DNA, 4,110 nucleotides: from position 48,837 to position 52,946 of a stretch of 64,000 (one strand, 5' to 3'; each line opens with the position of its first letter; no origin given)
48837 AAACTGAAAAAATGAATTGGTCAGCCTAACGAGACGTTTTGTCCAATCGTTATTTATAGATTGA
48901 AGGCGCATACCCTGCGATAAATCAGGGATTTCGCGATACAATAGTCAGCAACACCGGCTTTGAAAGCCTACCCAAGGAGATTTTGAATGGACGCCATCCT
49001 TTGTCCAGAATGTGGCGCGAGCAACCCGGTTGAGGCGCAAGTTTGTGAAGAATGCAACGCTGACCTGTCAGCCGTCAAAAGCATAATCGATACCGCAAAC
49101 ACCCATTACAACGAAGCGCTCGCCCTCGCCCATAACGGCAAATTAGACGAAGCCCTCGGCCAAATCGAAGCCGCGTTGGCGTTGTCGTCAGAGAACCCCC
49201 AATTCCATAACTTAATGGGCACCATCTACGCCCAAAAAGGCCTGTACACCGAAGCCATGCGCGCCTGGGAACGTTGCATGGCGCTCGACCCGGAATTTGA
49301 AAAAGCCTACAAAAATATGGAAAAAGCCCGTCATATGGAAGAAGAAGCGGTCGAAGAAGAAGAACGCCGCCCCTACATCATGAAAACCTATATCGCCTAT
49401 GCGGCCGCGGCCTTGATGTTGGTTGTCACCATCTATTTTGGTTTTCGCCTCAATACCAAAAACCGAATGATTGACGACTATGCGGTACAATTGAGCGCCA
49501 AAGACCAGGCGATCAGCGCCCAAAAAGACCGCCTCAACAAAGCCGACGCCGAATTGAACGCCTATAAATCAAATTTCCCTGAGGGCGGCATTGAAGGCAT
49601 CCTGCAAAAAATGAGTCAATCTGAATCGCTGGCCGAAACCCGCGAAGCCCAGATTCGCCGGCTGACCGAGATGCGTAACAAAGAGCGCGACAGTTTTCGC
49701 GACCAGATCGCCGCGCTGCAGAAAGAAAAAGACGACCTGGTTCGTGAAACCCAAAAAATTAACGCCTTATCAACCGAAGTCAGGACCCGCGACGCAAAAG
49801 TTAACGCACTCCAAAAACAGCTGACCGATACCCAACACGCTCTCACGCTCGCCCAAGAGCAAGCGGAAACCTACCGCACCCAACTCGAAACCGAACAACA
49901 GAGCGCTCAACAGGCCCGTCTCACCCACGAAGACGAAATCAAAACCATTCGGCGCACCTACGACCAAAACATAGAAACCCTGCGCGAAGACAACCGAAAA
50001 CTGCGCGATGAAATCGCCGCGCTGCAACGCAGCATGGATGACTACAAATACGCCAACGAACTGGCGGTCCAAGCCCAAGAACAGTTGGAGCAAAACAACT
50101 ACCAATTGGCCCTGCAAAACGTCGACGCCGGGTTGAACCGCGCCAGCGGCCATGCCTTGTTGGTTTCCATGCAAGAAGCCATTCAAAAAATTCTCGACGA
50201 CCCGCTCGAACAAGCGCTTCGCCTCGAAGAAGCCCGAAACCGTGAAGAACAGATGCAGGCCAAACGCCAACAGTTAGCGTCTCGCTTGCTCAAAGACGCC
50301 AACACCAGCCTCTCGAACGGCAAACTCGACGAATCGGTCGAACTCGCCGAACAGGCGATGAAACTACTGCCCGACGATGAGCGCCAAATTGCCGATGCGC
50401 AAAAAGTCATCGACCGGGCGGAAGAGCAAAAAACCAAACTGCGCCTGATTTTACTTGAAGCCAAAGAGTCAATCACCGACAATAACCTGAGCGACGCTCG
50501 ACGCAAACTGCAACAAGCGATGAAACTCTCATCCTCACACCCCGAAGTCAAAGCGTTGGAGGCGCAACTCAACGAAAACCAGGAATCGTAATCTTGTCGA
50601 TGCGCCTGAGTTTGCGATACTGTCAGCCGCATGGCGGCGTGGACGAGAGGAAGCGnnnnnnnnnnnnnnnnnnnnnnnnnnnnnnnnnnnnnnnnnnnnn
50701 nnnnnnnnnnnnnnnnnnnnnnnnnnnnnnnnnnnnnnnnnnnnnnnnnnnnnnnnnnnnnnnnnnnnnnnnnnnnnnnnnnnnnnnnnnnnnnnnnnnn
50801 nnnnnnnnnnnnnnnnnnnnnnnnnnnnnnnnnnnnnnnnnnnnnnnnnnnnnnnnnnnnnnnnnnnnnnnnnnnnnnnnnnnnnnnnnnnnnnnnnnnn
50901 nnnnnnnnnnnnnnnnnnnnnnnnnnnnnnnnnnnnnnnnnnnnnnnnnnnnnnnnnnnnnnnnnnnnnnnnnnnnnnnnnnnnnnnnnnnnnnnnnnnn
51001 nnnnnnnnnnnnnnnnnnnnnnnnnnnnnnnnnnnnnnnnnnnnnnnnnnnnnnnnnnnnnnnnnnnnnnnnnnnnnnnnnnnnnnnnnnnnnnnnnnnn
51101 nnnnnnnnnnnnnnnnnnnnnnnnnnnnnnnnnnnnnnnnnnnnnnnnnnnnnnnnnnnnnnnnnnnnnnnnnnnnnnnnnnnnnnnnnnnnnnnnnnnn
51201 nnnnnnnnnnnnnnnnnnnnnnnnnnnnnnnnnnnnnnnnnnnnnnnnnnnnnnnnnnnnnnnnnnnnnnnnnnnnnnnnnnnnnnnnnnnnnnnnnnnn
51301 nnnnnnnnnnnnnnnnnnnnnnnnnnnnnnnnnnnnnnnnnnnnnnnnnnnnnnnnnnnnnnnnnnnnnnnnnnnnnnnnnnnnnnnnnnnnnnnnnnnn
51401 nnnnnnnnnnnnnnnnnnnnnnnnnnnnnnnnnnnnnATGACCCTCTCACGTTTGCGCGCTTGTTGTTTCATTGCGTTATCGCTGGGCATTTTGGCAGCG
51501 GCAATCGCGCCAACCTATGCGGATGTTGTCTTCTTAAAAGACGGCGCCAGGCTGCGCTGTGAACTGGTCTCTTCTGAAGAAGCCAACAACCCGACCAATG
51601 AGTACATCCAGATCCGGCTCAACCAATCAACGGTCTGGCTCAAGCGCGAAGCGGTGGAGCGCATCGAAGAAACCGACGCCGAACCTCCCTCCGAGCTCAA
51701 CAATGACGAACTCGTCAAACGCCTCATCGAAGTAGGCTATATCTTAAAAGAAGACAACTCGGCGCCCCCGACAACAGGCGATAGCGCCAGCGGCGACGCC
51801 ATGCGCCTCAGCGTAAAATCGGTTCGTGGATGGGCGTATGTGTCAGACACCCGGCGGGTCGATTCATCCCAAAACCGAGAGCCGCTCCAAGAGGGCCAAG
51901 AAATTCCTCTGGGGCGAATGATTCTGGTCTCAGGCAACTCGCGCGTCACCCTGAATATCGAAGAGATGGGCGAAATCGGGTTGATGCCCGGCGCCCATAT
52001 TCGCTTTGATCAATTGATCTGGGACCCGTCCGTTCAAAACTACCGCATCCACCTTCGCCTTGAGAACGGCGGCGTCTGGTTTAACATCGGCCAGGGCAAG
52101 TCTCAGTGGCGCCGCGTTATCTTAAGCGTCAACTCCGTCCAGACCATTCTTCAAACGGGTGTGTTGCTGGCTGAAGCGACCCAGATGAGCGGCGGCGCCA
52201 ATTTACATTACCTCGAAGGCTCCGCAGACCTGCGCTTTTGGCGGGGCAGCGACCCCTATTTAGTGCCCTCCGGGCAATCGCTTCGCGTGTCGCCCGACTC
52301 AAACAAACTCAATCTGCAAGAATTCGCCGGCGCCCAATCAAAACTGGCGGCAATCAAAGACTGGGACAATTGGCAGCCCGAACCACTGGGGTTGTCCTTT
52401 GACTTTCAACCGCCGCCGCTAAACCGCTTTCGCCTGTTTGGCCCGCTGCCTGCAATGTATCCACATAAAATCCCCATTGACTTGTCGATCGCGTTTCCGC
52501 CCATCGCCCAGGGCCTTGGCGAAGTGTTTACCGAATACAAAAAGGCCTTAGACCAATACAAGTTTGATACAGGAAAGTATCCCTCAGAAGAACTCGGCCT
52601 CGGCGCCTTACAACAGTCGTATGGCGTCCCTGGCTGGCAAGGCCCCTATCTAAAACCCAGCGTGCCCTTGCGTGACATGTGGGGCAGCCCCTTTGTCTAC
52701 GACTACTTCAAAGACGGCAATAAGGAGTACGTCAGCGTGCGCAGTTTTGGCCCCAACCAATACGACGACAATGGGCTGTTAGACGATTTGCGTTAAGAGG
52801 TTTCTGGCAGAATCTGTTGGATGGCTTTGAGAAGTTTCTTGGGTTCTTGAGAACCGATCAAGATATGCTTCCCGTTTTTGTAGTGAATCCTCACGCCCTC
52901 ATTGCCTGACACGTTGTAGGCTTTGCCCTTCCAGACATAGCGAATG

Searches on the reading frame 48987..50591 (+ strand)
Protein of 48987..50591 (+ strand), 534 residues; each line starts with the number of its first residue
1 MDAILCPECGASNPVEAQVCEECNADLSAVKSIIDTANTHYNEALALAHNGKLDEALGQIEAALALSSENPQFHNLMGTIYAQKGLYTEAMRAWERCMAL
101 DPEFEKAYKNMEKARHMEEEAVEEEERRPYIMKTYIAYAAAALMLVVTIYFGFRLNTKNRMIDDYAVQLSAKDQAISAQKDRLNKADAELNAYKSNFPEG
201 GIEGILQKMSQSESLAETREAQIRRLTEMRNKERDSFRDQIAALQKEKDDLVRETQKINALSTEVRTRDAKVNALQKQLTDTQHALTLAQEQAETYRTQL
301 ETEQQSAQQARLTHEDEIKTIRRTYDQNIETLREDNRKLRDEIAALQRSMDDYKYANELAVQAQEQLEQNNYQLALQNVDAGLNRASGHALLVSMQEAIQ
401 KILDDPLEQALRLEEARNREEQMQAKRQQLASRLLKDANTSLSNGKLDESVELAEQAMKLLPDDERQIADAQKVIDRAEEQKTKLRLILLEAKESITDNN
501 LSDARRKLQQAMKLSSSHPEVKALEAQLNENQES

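Call 11: search_protein_families(library=pfam, proteins=[window:48987-50591:+], max_evalue=0.01)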
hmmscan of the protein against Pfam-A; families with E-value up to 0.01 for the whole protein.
window:48987-50591:+ (534 aa): 15 families
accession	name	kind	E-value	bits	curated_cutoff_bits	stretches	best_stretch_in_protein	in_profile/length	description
PF07719.23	TPR_2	-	5.7e-14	51.4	27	2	72-103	2-33/34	Tetratricopeptide repeat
PF00515.34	TPR_1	-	5.6e-10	39.1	27.8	1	73-104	3-34/34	Tetratricopeptide repeat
PF13414.12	TPR_11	-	6.1e-10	39.1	26.8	1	47-85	4-42/42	TPR repeat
PF13432.12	TPR_16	-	3.3e-08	34.3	32.7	1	41-96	1-55/65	Tetratricopeptide repeat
PF13428.12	TPR_14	-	1.3e-06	29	23.5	0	75-110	5-40/44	Tetratricopeptide repeat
PF13181.12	TPR_8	-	1.3e-05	25.5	25.7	0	73-103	3-33/34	Tetratricopeptide repeat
PF13240.11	Zn_Ribbon_1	-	0.00032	20.8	25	1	6-27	2-23/23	zinc-ribbon domain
PF12773.13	DZR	-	0.00035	21.1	27.3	1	6-28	1-23/45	Double zinc ribbon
PF13371.12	TPR_9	-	0.00048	20.5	35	0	48-107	6-65/73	Tetratricopeptide repeat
PF02609.21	Exonuc_VII_S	-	0.0012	19.2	24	0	325-369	1-45/52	Exonuclease VII small subunit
PF14559.12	TPR_19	-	0.0015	19.3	25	1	48-103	2-57/68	Tetratricopeptide repeat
PF24463.1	DUF7577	-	0.0015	18.5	28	1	3-27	2-26/27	Domain of unknown function (DUF7577)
PF13374.12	TPR_10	-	0.0023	18.4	27.5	0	77-100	8-31/42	Tetratricopeptide repeat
PF13176.12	TPR_7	-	0.0053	17.2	27.9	0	76-105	4-33/36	Tetratricopeptide repeat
PF00641.23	Zn_ribbon_RanBP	-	0.0084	15.8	27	0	6-25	7-26/30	Zn-finger in Ran binding protein and others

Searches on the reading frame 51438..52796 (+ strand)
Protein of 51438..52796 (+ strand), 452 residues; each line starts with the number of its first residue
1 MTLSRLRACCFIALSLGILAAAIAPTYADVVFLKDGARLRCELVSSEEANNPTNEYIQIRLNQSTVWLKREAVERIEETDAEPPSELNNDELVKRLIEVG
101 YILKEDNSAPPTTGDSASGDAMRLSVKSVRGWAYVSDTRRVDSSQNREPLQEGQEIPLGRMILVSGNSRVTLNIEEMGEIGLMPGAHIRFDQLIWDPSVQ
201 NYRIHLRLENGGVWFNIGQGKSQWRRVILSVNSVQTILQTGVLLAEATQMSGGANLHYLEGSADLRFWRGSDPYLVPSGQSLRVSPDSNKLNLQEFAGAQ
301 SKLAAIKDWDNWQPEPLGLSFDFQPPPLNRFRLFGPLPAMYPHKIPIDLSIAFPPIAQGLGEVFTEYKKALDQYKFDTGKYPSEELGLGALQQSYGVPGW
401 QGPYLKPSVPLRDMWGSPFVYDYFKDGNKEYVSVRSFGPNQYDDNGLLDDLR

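Call 4: search_protein_families(library=pfam, proteins=[window:51438-52796:+], max_evalue=0.01)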
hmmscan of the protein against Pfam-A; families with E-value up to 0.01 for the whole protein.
window:51438-52796:+ (452 aa): 1 family
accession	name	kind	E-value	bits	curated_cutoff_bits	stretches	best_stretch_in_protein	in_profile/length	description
PF08334.16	T2SSG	-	9.4e-13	48.6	21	1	367-441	21-94/108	Type II secretion system (T2SS), protein G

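Call 22: find_homologous_proteins(query=window:51438-52796:+, max_evalue=0.00001)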
Query window:51438-52796:+ (452 aa): 6 proteins with E <= 0.00001 among 8000 candidates.
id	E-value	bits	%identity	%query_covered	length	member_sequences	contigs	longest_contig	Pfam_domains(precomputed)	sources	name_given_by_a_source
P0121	0.0e+0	1040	100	100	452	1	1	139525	PF08334.17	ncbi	-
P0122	4.8e-230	782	76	98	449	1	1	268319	PF08334.17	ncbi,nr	ncbi:MAG: type II secretion system protein GspG [Candidatus Hinthialibacter antarcticus]|nr:type II 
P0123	1.3e-223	761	72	100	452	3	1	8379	PF08334.17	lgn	-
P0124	1.0e-176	606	57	99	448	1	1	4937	PF08334.17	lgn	-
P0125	2.3e-151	523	52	99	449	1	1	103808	PF08334.17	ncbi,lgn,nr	ncbi:MAG: hypothetical protein GC154_12075 [bacterium]|nr:hypothetical protein [bacterium]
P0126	5.3e-113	396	44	96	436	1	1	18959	PF08334.17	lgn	-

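Call 28: search_protein_families(library=ncbifam, proteins=[window:51438-52796:+], max_evalue=0.01)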
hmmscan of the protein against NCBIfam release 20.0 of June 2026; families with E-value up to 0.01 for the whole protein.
window:51438-52796:+ (452 aa): 1 family
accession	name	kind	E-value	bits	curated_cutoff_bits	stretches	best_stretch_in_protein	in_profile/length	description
TIGR01710.1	typeII_sec_gspG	equivalog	4.7e-10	39.6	88.85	1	367-443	45-121/134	type II secretion system major pseudopilin GspG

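Call 38: predict_structure(alignment_id=A2)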
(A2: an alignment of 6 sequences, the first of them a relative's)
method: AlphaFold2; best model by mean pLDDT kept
length: 452 residues; sequences in the alignment: 6
mean_pLDDT: 65.5   pTM: 0.51
mean pLDDT of the five models: 65.5, 65.0, 62.8, 62.1, 58.5
residues with pLDDT >= 90: 33; 70-90: 174; 50-70: 139; < 50: 106
segments of 3 or more residues with pLDDT < 50: 22-27, 82-87, 106-120, 141-144, 221-224, 316-358, 414-416, 436-452
pLDDT, mean of each block of 10 residues (from residue 1): 60 63 51 69 68 71 70 67 52 70 56 39 79 71 60 87 77 87 87 74 86 81 68 85 86 86 81 80 75 71 87 53 32 30 30 41 69 74 58 61 70 54 53 48 35 34
secondary structure, 60 per line:
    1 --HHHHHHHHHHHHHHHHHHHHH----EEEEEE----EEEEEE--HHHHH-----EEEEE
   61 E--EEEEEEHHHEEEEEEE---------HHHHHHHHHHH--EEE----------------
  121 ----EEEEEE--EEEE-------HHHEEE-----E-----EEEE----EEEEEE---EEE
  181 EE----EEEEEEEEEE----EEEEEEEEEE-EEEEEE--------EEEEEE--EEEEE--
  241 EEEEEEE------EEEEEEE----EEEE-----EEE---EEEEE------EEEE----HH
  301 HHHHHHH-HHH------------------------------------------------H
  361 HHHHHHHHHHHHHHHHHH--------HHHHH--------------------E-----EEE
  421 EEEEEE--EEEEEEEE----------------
elements in order: H3-23 E28-33 E38-43 H46-50 E56-61 E64-69 E73-79 H89-99 E102-104 E125-130 E133-136 E147-149 E161-164 E169-174 E178-182 E187-196 E201-210 E212-217 E226-231 E234-238 E241-247 E254-260 E265-268 E274-276 E280-284 E291-294 H299-307 H360-378 H387-391 E418-426 E429-436

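Call 41: fold_search(model_id=the predicted structure, library=pdb)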
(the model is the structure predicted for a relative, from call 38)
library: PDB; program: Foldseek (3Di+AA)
matches with E <= 10: 404; with E <= 0.001: 4
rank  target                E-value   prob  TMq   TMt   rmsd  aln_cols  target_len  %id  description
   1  4m0n                  8.5e-06  1.00  0.26  0.51   3.7       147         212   12  Crystal structure of a putative anti-sigma factor (BDI_1681) from Parabacteroides distasonis ATCC 8503 at 1.65 A resolut (released 2013-10-16)
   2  4m0h_B                2.0e-05  1.00  0.26  0.51   3.6       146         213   12  Crystal structure of a putative anti-sigma factor (BDI_1681) from Parabacteroides distasonis ATCC 8503 at 2.50 A resol (released 2013-10-16)
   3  4m0h_A                3.4e-05  1.00  0.25  0.49   3.9       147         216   12  Crystal structure of a putative anti-sigma factor (BDI_1681) from Parabacteroides distasonis ATCC 8503 at 2.50 A resol (released 2013-10-16)
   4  6ovk_R                5.7e-04  1.00  0.24  0.47   3.5       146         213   12  Crystal Structure of the Pseudomonas capeferrum Anti-sigma Regulator PupR C-terminal Cell-surface Signaling Domain in  (released 2020-03-04)
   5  4nl3_A                4.4e-02  1.00  0.10  0.54   7.7        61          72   20  Crystal Structure of Listeria monocytogenes Hfq in complex with U6 RNA (released 2014-09-10)
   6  4lw9_B                5.8e-02  0.99  0.11  0.36   6.8        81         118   32  Crystal structure of Vibrio cholera major pseudopilin EpsG (released 2014-07-16)
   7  3g20_A                6.9e-02  0.95  0.13  0.39   6.9        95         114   24  Crystal structure of the major pseudopilin from the type 2 secretion system of enterohaemorrhagic Escherichia coli (released 2009-07-28)
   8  3fu1_A                7.7e-02  0.87  0.11  0.33   8.7        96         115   30  Crystal structure of the major pseudopilin from the type 2 secretion system of Vibrio cholerae (released 2009-07-28)
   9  9a1f_A                8.1e-02  0.54  0.10  0.24   8.9        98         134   30  Integrative structure of the XcpGHIJK pseudo pilus filament model of a type II secretion system (released 2021-06-18)
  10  2kep_MODEL_1_A        9.6e-02  0.54  0.11  0.30   9.4       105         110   28  Solution structure of XcpT, the main component of the type 2 secretion system of Pseudomonas aeruginosa (released 2009-10-06)
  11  3gn9_A                1.3e-01  0.97  0.12  0.40   6.4        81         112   31  Crystal structure of the major pseudopilin from the type 2 secretion system of Vibrio vulnificus (released 2009-07-28)
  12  4noy_B                1.3e-01  0.99  0.10  0.56   5.3        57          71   18  Crystal structure of Listeria monocytogenes Hfq F43W (released 2014-09-10)
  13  6gwk_E                1.5e-01  0.99  0.10  0.61   6.6        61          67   16  The crystal structure of Hfq from Caulobacter crescentus (released 2019-05-22)
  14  4nl3_B                1.6e-01  0.99  0.10  0.57   5.2        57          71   18  Crystal Structure of Listeria monocytogenes Hfq in complex with U6 RNA (released 2014-09-10)
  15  4noy_A                1.6e-01  0.99  0.10  0.53   7.8        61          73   20  Crystal structure of Listeria monocytogenes Hfq F43W (released 2014-09-10)
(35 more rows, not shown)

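Call 42: search_solved_structures(query=A2, max_evalue=1, show_alignments=2)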
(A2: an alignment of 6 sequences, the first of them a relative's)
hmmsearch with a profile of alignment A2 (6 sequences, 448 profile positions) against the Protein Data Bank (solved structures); distinct sequences matched with E-value up to 1: 10.
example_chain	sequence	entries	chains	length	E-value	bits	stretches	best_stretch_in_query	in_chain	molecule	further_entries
1t92_A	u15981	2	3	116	4.5e-05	25.4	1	363-436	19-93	General secretion pathway protein G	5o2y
29jd_A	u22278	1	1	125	7.7e-05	24.6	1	362-440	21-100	Type II secretion system core protein G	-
3fu1_A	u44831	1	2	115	0.00019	23.3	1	362-446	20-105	General secretion pathway protein G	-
5wda_A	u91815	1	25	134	0.00019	23.3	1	363-436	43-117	General secretion pathway protein G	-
4lw9_A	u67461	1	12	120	0.00021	23.1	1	362-446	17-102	Type II secretion system protein G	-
3gn9_A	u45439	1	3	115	0.00043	22.2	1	362-436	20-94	Type II secretory pathway, pseudopilin EpsG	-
2kep_A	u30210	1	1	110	0.0015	20.4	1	361-417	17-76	General secretion pathway protein G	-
3g20_A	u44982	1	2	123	0.012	17.4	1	363-441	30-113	Type II secretion protein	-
3d4o_A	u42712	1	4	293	0.55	11.9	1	206-269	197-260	Dipicolinate synthase subunit A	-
4chm_A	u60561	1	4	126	0.88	11.2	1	19-78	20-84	IMC SUB-COMPARTMENT PROTEIN ISP1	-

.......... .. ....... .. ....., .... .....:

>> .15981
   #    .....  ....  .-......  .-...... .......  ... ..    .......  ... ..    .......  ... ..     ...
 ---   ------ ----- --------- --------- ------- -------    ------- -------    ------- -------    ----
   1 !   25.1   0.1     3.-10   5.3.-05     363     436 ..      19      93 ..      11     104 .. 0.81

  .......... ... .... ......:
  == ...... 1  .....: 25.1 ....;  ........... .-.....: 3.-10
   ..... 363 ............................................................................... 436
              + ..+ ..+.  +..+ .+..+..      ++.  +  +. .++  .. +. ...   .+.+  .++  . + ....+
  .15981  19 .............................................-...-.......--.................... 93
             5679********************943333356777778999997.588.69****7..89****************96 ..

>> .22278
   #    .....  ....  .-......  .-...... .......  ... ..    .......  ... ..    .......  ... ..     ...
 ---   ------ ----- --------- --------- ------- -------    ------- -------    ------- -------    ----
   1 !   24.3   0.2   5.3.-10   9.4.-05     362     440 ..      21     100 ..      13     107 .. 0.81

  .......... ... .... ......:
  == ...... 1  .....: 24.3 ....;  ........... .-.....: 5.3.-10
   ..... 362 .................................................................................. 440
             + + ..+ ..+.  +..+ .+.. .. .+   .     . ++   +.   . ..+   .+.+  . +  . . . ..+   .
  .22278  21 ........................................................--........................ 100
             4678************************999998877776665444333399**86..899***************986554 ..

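Call 53: search_protein_representatives(alignment_id=A2)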
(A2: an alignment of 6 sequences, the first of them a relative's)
Query: 6 sequences, 448 profile positions. Proteins with E-value up to 0.001 (for the whole library): 3168; up to 1e-10: 115; up to 1e-30: 21. The best 150 are listed.
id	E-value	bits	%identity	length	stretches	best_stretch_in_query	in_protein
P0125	1.0e-226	769.1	-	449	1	2-448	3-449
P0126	1.1e-203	693.2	-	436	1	4-448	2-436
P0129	1.5e-143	495.1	-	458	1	16-448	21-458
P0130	1.3e-138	478.8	-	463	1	10-448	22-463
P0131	2.3e-137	474.7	-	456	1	10-448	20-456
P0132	3.8e-136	470.6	-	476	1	19-448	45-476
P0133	1.3e-117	409.5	-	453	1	9-448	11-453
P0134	3.0e-107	375.4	-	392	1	105-448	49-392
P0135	3.4e-77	276.3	-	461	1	5-448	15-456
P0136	2.3e-73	263.7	-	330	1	10-323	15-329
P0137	7.6e-61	222.4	-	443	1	11-448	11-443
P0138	3.3e-57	210.5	-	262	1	187-417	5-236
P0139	3.9e-49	183.8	-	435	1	14-448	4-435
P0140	1.8e-39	152.0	-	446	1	12-448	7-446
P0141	3.6e-39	151.0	-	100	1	350-448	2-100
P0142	1.8e-38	148.7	-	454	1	18-447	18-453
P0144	2.0e-33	132.0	-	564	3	360-447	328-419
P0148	4.6e-27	111.1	-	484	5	364-405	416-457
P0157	1.7e-17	79.6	-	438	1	360-448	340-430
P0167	3.2e-14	68.8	-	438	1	20-448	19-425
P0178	9.9e-13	63.8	-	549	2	356-442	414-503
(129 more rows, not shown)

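Call 55: list_cluster_members(proteins=[P0129, P0133, P0137, P0139, P0142, P0144, P0148, P0157, P0178, P0167])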
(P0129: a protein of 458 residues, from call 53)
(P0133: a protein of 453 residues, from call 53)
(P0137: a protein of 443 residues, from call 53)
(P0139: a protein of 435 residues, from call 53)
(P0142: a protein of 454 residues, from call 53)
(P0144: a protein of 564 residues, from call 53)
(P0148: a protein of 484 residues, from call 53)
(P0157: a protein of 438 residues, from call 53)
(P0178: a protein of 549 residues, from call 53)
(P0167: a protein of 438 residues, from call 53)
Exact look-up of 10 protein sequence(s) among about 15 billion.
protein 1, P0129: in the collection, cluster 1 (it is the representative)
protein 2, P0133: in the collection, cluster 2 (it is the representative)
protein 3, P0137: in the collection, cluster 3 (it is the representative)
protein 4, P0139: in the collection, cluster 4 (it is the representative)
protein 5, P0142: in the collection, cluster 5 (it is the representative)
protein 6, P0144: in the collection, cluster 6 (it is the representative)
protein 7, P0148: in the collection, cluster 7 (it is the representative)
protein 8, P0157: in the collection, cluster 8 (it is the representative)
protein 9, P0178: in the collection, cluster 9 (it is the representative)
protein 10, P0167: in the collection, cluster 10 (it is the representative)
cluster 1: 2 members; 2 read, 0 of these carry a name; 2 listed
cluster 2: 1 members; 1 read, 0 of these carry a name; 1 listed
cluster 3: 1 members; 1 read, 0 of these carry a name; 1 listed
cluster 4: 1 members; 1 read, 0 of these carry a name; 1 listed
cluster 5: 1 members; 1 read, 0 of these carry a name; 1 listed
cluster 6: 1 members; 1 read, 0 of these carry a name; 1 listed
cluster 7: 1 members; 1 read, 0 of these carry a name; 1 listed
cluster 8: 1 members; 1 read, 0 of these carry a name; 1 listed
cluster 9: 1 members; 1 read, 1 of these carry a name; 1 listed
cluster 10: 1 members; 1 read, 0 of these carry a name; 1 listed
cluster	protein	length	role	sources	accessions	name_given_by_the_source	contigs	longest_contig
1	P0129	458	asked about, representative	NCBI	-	-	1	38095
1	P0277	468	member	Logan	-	-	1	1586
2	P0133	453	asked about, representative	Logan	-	-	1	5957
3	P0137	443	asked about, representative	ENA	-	-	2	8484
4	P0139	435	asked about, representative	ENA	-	-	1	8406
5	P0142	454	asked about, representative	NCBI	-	-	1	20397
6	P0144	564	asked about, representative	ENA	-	-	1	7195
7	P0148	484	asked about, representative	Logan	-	-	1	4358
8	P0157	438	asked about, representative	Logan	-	-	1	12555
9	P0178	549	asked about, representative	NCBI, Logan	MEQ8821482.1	MAG: FecR domain-containing protein [Sumerlaeia bacterium]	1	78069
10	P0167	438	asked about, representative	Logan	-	-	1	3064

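Call 56: find_encoding_contigs(protein=P0125, flank=6000, max_places=1)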
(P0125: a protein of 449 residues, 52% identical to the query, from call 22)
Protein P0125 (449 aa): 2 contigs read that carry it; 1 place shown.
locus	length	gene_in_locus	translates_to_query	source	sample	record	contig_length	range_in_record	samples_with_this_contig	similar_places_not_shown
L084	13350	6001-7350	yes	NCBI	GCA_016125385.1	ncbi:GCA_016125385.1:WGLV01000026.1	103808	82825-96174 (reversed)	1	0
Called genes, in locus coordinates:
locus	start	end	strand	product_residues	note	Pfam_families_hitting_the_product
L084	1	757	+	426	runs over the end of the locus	PF00226:DnaJ, PF12895:ANAPC3 (faint), PF07719:TPR_2 (faint), PF13174:TPR_6 (faint), PF23914:TPR_CcmH_CycH (weak), PF13414:TPR_11 (weak), PF13432:TPR_16 (weak), PF14559:TPR_19, +11 more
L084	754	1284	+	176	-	PF01025:GrpE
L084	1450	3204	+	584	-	PF00012:HSP70, PF06723:MreB_Mbl, PF00012:HSP70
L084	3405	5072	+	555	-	PF00515:TPR_1 (faint), PF07719:TPR_2 (faint), PF13414:TPR_11 (faint), PF13424:TPR_12 (faint), PF13428:TPR_14 (faint), PF13432:TPR_16 (weak), PF14559:TPR_19 (faint), PF14853:Fis1_TPR_C (faint)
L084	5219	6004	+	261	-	PF00731:AIRC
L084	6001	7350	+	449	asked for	PF08334:T2SSG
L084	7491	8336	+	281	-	PF01261:AP_endonuc_2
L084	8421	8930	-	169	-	-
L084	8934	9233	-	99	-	PF21716:dnstrm_HI1420, PF01381:HTH_3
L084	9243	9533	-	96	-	PF05973:Gp49 (weak)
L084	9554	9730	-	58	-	-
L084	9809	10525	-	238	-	-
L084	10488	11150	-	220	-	-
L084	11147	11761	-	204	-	PF01891:CbiM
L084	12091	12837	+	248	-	PF13472:Lipase_GDSL_2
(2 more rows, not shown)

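Call 57: find_encoding_contigs(protein=P0126, flank=6000, max_places=1)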
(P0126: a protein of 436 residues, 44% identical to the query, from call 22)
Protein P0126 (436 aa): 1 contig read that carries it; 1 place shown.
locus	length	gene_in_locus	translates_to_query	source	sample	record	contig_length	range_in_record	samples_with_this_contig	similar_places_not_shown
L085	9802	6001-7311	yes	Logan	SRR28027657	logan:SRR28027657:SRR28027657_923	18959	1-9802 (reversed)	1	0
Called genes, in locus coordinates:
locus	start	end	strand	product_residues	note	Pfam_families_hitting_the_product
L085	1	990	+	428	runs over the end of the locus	PF00226:DnaJ, PF03704:BTAD (faint), PF04733:Coatomer_E (faint), PF07719:TPR_2 (faint), PF13414:TPR_11 (faint), PF23914:TPR_CcmH_CycH, PF21033:RMD1-3 (weak), PF14559:TPR_19, +11 more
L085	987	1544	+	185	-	PF01025:GrpE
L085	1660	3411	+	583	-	PF00012:HSP70, PF06723:MreB_Mbl, PF00012:HSP70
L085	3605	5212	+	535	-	PF13431:TPR_17 (faint), PF13181:TPR_8 (faint), PF13414:TPR_11, PF13424:TPR_12 (weak), PF13428:TPR_14 (faint), PF13432:TPR_16 (weak), PF00515:TPR_1 (weak), PF07719:TPR_2 (weak), +1 more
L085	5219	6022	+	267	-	PF00731:AIRC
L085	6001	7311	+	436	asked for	PF08334:T2SSG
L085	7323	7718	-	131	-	-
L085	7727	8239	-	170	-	PF02661:Fic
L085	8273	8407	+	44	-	-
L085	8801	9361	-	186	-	PF08345:YscJ_FliF_C (weak)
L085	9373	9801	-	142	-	?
